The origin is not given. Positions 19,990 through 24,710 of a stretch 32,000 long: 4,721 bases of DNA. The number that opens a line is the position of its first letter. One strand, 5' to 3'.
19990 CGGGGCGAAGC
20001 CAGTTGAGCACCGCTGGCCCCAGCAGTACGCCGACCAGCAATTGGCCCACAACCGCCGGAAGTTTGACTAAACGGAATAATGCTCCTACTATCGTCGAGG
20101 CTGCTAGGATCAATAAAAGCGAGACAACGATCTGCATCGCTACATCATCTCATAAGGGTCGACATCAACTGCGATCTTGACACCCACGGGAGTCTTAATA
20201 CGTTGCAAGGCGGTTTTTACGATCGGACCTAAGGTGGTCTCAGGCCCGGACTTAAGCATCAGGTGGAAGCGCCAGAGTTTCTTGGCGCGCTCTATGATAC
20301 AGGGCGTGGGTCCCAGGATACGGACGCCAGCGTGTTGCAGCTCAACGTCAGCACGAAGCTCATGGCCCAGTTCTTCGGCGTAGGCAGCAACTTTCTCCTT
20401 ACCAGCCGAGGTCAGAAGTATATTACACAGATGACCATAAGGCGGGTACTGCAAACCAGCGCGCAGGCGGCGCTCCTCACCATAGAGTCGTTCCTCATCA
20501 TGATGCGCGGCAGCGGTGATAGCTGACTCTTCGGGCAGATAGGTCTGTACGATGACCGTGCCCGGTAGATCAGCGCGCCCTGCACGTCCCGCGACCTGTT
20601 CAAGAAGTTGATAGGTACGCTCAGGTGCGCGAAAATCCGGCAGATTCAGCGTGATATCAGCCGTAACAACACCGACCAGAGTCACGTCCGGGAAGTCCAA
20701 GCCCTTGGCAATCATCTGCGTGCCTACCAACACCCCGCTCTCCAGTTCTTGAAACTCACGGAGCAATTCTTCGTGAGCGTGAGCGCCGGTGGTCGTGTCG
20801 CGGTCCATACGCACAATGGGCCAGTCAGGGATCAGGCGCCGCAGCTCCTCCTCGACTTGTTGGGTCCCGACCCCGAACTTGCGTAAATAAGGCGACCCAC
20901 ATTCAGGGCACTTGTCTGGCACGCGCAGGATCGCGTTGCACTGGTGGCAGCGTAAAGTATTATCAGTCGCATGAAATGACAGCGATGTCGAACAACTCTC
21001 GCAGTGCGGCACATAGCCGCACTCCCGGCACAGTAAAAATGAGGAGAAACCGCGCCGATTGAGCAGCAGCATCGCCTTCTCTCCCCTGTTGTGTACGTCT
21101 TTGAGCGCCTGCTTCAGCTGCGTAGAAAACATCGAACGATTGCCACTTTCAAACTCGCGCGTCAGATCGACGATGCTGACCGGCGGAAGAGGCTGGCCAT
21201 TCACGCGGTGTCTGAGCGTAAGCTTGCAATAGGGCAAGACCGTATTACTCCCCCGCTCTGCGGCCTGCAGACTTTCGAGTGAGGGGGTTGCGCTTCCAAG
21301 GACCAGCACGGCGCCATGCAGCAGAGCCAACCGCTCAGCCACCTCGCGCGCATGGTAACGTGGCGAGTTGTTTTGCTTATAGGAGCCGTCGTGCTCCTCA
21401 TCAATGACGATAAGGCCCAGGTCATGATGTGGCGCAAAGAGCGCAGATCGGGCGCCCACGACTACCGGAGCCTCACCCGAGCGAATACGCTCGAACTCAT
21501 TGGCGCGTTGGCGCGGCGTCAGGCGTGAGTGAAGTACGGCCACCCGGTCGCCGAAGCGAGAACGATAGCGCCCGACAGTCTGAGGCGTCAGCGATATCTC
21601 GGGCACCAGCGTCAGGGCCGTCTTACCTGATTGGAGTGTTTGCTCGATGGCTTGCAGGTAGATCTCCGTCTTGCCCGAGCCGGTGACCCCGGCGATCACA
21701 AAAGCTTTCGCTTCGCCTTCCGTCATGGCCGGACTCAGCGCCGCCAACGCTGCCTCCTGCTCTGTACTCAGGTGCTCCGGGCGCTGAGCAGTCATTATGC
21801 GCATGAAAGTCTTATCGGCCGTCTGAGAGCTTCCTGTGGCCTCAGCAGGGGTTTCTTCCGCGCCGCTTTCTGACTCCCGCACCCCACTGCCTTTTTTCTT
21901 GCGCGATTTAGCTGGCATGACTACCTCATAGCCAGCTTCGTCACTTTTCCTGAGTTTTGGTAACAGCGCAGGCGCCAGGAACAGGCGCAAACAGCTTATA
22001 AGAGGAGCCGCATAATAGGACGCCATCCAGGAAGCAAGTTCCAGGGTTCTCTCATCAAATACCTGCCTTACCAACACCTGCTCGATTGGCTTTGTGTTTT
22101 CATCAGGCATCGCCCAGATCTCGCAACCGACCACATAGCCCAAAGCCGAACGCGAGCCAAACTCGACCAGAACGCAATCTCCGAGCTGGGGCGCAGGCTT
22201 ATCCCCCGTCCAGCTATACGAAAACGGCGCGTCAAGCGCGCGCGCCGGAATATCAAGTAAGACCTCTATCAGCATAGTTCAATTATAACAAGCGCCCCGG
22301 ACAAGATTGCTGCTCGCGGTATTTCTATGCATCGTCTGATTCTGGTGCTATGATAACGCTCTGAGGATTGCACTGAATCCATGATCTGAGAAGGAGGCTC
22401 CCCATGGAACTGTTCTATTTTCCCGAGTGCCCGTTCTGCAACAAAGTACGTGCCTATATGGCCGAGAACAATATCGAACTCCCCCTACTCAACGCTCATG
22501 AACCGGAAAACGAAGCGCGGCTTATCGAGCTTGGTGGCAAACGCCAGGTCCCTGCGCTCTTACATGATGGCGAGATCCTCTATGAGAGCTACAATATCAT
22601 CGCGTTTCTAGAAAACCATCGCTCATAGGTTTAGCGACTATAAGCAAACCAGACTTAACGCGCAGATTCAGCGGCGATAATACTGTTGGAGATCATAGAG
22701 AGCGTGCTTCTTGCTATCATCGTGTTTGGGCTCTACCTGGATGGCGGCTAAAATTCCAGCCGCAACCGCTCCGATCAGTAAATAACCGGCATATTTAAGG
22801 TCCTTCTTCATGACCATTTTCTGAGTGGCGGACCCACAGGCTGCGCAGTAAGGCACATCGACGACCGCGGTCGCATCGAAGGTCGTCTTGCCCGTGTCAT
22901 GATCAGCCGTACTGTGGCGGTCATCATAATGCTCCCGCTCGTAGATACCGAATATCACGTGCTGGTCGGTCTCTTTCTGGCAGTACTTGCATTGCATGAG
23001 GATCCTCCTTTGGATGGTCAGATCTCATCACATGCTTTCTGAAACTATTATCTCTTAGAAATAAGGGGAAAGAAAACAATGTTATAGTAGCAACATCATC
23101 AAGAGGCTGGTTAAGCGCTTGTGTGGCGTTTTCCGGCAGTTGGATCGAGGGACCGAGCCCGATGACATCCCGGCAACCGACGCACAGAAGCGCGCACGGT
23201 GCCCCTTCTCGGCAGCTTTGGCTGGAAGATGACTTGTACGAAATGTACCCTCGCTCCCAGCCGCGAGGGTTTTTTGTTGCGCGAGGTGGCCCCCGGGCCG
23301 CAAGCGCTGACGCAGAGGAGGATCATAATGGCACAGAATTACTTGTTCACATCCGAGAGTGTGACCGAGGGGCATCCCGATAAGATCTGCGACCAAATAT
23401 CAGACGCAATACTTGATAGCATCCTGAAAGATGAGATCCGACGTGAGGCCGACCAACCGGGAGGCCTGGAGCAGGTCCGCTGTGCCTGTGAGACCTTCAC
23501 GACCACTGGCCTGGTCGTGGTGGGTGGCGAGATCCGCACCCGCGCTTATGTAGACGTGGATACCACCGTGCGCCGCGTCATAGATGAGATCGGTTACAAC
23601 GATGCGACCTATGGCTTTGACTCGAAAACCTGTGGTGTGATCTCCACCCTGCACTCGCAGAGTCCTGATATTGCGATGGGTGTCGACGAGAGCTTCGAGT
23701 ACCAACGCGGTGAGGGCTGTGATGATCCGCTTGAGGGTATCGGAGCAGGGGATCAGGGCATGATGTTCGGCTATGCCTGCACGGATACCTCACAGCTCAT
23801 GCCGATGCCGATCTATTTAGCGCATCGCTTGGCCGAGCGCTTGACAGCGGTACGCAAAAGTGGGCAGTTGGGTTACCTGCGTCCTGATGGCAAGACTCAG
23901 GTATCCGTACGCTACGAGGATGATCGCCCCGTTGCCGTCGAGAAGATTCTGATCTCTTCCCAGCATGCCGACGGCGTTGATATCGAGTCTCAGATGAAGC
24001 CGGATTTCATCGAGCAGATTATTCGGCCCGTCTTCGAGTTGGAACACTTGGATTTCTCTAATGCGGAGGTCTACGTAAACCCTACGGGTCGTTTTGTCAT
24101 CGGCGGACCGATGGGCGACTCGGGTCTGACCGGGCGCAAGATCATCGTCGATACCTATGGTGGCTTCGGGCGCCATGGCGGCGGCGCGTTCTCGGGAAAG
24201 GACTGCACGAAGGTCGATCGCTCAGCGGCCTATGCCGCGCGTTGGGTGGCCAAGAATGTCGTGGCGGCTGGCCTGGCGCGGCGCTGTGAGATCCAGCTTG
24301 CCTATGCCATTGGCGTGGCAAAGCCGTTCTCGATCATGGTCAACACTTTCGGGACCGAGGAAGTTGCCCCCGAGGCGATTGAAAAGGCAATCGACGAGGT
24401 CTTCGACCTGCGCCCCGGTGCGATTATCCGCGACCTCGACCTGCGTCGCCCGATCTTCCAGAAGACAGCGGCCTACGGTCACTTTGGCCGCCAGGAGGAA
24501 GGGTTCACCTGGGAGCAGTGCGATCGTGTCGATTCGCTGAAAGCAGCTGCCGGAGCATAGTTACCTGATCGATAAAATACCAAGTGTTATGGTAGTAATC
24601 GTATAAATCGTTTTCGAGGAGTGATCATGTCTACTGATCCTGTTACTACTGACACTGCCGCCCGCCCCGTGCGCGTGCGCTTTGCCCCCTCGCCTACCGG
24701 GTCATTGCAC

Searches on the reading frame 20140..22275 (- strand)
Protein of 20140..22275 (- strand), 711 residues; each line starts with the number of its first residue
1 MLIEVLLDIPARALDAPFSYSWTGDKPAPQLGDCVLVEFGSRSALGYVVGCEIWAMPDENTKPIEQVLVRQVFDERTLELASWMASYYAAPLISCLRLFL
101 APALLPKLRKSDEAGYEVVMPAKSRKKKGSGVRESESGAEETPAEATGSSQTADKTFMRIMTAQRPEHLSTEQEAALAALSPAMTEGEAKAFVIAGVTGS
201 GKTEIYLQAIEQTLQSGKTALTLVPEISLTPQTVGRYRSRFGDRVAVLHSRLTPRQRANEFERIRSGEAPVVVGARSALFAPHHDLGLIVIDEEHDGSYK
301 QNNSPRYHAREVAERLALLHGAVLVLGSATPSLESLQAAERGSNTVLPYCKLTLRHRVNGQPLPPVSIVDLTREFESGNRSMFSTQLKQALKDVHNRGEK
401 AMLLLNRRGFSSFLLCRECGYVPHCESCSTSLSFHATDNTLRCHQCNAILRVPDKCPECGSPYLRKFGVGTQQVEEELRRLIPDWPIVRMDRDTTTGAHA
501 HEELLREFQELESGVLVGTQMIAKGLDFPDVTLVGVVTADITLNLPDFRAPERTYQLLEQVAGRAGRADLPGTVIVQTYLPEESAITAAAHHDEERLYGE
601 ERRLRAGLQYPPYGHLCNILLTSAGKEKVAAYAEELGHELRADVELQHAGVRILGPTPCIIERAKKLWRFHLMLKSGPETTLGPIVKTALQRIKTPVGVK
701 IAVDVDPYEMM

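Call 8: search_protein_families(library=pfam, proteins=[window:20140-22275:-], max_evalue=0.001)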
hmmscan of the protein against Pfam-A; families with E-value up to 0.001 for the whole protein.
window:20140-22275:- (711 aa): 7 families
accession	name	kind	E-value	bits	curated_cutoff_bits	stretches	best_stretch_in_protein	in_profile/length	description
PF17764.6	PriA_3primeBD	-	3.2e-19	69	22.7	1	4-100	1-95/96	3'DNA-binding domain (3'BD)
PF18074.6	PriA_C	-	6.7e-18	65.7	26.9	1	612-707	1-95/95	Primosomal protein N C-terminal domain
PF00270.35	DEAD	-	8.7e-18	65.1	26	1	179-337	10-165/167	DEAD/DEAH box helicase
PF04851.21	ResIII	-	6.7e-15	55.8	22.5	1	169-331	4-162/164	Type III restriction enzyme, res subunit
PF00271.37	Helicase_C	-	6.7e-13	49.3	23.5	1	473-568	27-109/110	Helicase conserved C-terminal domain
PF18319.7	Zn_ribbon_PriA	-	2.9e-06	27.6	26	1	425-448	1-24/27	PriA DNA helicase Cys-rich region (CRR) domain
PF25199.1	nSTAND_NTPase5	-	0.0007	19.9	34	0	182-248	34-101/145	Novel STAND NTPase 5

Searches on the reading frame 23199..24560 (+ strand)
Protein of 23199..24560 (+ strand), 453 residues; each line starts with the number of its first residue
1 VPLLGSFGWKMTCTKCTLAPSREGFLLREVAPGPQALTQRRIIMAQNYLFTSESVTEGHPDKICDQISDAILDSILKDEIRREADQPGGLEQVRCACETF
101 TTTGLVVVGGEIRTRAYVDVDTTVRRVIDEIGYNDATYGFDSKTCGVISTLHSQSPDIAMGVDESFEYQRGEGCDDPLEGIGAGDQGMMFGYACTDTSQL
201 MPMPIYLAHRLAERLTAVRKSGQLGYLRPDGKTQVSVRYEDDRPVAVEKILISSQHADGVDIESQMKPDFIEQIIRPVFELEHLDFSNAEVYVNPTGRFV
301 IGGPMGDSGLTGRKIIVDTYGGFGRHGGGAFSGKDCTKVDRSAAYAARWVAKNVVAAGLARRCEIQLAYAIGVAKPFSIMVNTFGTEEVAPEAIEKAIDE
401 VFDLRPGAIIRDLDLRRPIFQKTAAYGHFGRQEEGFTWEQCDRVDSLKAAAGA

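Call 8: search_protein_families(library=pfam, proteins=[window:23199-24560:+], max_evalue=0.001)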
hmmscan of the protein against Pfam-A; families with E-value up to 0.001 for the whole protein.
window:23199-24560:+ (453 aa): 3 families
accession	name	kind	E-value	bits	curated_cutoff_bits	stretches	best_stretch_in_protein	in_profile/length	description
PF02773.21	S-AdoMet_synt_C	-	1.4e-69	232.8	25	1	301-440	1-138/138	S-adenosylmethionine synthetase, C-terminal domain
PF02772.21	S-AdoMet_synt_M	-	3.2e-44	150.3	29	1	181-299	2-120/120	S-adenosylmethionine synthetase, central domain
PF00438.25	S-AdoMet_synt_N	-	3.2e-39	133.9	33.1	1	47-156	1-99/99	S-adenosylmethionine synthetase, N-terminal domain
